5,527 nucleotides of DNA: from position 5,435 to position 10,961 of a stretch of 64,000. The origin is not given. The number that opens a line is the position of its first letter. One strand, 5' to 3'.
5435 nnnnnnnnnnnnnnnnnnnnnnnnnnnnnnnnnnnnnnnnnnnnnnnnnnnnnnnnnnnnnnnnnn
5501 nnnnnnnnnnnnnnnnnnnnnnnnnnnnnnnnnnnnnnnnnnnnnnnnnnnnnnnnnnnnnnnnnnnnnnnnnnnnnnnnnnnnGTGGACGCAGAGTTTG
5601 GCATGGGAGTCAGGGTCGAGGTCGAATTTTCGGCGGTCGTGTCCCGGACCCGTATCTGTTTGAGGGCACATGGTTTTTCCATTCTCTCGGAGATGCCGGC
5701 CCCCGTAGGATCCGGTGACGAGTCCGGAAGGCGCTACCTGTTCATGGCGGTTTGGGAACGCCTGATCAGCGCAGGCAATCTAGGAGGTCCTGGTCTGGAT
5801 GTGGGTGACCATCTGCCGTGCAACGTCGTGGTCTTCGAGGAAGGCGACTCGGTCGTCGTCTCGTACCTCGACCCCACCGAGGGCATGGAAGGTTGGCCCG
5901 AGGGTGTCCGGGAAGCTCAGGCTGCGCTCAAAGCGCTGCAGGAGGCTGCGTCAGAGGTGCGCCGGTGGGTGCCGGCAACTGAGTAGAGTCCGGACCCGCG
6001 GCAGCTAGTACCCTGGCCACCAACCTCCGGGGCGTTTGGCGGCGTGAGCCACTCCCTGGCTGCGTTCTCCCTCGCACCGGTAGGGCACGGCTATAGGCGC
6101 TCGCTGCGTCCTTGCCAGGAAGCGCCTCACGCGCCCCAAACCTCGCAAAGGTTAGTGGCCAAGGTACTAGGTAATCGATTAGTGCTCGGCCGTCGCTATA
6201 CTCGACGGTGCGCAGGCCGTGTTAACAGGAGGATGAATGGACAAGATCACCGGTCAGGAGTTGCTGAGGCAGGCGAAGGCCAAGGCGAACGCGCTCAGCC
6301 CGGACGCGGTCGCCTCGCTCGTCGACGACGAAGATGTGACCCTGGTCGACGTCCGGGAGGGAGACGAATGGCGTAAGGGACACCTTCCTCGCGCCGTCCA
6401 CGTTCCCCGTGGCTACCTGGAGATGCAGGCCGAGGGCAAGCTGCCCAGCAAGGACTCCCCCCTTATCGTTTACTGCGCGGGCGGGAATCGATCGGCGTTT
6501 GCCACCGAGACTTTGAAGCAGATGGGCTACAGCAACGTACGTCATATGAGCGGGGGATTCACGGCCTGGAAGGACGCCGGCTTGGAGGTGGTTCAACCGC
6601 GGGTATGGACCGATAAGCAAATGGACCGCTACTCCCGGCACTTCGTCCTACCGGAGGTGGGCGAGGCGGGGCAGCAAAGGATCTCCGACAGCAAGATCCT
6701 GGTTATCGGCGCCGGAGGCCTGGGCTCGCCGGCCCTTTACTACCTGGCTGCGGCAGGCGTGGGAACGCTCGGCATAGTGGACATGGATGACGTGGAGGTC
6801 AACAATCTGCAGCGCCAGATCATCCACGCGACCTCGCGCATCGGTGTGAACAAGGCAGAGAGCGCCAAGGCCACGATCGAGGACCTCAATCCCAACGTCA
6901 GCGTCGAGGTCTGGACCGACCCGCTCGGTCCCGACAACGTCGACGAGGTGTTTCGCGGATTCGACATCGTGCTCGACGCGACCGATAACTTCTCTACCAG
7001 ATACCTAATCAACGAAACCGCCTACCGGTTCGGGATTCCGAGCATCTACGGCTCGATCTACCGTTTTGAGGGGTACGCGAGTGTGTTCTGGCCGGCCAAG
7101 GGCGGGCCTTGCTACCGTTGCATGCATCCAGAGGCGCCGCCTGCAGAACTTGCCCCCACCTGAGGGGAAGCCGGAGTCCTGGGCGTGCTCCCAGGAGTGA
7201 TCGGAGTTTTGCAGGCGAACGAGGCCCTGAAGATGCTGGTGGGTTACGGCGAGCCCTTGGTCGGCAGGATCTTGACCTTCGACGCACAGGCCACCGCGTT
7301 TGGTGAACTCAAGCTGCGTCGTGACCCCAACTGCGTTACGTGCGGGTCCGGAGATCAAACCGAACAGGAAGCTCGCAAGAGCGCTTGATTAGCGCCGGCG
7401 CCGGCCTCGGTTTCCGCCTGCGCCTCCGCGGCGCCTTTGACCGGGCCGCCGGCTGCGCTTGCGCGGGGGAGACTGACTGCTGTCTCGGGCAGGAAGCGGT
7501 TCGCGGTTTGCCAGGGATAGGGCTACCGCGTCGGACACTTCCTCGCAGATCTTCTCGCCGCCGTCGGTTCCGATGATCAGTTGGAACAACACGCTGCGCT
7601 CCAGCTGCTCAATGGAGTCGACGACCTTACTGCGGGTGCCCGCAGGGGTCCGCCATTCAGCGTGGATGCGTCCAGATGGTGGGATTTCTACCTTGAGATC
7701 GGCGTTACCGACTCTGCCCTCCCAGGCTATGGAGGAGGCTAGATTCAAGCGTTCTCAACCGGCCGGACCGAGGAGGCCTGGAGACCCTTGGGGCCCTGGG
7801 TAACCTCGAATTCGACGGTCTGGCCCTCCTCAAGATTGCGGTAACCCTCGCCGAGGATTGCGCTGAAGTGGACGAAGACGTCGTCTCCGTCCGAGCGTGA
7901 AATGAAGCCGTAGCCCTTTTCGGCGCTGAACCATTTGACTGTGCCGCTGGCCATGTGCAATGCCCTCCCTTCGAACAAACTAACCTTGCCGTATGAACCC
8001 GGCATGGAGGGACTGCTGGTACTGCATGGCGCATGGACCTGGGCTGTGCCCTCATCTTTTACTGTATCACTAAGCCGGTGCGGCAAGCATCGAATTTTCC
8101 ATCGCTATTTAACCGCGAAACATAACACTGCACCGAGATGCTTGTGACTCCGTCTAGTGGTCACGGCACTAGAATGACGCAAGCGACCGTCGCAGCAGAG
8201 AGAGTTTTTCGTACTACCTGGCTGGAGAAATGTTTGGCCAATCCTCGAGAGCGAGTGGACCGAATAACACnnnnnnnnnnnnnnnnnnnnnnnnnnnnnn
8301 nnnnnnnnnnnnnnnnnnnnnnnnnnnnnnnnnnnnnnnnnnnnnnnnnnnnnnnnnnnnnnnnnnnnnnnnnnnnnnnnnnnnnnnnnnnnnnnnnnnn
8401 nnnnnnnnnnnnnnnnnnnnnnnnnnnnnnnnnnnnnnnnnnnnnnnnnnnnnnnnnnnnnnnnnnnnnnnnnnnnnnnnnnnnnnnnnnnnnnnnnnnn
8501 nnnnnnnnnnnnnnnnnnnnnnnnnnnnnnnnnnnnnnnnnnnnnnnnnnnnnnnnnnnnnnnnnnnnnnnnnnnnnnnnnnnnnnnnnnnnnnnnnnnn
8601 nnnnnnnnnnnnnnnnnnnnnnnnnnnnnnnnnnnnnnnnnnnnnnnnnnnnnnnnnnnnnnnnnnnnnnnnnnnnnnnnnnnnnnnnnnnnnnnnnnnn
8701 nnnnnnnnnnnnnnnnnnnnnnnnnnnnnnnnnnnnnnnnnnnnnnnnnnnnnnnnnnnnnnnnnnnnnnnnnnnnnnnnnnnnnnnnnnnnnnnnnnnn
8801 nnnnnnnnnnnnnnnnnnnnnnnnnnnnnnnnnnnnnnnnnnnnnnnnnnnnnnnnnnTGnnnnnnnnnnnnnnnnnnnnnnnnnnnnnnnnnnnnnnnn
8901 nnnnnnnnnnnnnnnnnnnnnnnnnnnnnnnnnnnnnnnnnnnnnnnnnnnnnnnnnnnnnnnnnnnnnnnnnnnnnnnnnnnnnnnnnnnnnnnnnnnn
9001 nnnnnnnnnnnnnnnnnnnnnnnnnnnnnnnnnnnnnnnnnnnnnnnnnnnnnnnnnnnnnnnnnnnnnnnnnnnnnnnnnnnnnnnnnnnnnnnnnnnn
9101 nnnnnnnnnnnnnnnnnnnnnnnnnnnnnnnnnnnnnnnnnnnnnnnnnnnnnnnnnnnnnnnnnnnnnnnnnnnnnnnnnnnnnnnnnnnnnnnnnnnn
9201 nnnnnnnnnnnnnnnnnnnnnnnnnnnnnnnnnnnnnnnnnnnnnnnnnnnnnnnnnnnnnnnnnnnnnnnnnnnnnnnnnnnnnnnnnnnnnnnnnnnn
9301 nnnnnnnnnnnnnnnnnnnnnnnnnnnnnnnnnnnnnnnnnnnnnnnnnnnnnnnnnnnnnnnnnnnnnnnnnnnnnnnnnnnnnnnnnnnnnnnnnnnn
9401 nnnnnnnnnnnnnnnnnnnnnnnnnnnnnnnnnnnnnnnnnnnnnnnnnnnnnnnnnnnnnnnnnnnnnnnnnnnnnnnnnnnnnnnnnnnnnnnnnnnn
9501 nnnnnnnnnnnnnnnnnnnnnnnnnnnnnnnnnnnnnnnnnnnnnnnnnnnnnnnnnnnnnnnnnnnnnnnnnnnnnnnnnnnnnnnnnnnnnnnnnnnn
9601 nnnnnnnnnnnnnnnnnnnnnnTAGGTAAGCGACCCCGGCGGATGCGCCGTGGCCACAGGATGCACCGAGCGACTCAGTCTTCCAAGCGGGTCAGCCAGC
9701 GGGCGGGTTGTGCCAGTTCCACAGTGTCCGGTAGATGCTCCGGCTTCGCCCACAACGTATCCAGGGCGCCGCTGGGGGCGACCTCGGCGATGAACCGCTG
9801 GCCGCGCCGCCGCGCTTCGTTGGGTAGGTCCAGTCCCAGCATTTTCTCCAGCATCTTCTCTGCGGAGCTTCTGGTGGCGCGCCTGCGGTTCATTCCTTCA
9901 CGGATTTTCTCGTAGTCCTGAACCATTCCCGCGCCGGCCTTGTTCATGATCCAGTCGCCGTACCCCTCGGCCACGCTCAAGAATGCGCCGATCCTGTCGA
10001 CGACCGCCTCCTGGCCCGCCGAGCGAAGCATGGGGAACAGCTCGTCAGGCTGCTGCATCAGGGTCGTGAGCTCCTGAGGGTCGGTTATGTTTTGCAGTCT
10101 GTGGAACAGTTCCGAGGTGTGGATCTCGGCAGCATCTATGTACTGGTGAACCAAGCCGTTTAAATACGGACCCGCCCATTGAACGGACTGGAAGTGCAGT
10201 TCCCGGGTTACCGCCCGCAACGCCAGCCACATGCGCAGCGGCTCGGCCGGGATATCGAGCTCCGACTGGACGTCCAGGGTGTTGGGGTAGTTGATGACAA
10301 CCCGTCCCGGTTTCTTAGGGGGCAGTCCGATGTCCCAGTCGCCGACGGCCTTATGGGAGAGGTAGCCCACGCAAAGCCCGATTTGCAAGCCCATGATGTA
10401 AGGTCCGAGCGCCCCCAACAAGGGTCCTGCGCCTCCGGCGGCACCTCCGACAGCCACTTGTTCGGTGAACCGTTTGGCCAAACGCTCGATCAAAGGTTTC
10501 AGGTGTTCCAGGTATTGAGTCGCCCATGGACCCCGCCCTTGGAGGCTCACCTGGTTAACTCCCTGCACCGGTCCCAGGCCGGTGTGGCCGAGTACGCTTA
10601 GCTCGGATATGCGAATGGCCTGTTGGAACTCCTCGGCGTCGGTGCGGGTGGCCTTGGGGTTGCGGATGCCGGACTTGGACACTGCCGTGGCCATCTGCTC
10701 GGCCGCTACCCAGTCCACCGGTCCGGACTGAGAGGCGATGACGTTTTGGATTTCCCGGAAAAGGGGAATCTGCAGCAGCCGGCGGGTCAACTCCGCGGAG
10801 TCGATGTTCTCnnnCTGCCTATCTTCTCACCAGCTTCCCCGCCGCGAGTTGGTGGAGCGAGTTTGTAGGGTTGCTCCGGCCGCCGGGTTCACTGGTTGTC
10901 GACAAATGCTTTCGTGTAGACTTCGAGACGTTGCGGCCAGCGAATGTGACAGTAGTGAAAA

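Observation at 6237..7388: In-frame UGA at the conserved Cys of a rhodanese-MoeB/ThiF fusion, with a hairpin 13 nt downstream: candidate selenocysteine protein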

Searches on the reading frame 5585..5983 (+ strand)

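Call 35: search_protein_families(library=pfam, proteins=[window:5585-5983:+], max_evalue=0.01)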
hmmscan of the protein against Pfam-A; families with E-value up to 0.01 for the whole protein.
window:5585-5983:+ (133 aa): 1 family
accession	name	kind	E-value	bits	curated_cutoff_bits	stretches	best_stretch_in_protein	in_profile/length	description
PF03625.19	DUF302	-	1.8e-05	25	23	1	74-97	40-63/63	Domain of unknown function DUF302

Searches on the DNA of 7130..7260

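Call 41: search_rna_families(source=window, start=7130, end=7260, threshold=evalue, max_evalue=10, show_alignments=3)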
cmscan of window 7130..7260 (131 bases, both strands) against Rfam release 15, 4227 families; matches with E-value up to 10: 2.
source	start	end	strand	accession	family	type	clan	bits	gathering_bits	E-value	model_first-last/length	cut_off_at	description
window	7134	7217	-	RF03766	mir-3155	Gene; miRNA;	-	11.4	70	8.9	1-56/56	no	mir-3155 microRNA precursor family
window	7211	7260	-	RF01872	MEG3_2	Gene; lncRNA;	-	9.3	60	9.1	53-105/105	5'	Maternally expressed 3 conserved region 2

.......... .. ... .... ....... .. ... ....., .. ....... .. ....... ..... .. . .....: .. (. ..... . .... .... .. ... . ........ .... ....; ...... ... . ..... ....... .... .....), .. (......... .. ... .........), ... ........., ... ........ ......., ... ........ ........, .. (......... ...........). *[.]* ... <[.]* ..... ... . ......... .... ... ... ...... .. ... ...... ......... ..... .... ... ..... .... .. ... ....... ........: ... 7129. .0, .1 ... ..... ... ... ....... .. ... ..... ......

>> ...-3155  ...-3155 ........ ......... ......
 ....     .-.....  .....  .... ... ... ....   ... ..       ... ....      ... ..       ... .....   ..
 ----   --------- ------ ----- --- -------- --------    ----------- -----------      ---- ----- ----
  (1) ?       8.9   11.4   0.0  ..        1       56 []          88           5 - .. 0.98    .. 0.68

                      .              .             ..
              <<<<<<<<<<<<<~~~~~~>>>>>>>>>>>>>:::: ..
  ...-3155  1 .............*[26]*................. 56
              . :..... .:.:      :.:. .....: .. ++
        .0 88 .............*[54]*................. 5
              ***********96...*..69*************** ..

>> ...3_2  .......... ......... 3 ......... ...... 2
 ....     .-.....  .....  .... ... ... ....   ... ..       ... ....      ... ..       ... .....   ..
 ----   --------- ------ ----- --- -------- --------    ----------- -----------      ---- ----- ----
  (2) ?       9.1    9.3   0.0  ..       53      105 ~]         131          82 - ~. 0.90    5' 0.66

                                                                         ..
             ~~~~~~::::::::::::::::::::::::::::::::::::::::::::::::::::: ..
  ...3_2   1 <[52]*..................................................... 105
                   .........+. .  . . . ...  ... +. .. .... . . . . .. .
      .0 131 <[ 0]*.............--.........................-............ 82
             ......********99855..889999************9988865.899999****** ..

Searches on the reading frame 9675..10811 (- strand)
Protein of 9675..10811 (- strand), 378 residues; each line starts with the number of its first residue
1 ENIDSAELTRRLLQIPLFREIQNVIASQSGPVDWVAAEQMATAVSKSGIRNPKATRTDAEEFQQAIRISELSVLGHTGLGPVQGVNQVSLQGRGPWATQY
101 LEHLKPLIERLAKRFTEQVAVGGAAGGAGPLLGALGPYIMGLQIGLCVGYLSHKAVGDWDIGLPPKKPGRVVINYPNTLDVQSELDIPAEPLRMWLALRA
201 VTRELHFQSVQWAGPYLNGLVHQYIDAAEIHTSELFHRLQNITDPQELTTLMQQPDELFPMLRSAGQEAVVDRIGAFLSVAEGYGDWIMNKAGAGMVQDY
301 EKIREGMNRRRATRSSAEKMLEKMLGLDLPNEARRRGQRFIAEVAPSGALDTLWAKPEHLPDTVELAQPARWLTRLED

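Call 17: search_protein_families(library=pfam, proteins=[window:9675-10811:-])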
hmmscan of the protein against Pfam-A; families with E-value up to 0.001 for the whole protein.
window:9675-10811:- (378 aa): 1 family
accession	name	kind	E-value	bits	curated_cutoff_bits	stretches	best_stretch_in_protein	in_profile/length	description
PF10103.15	Zincin_2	-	1.4e-67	228.9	25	1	32-373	1-344/344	Zincin-like metallopeptidase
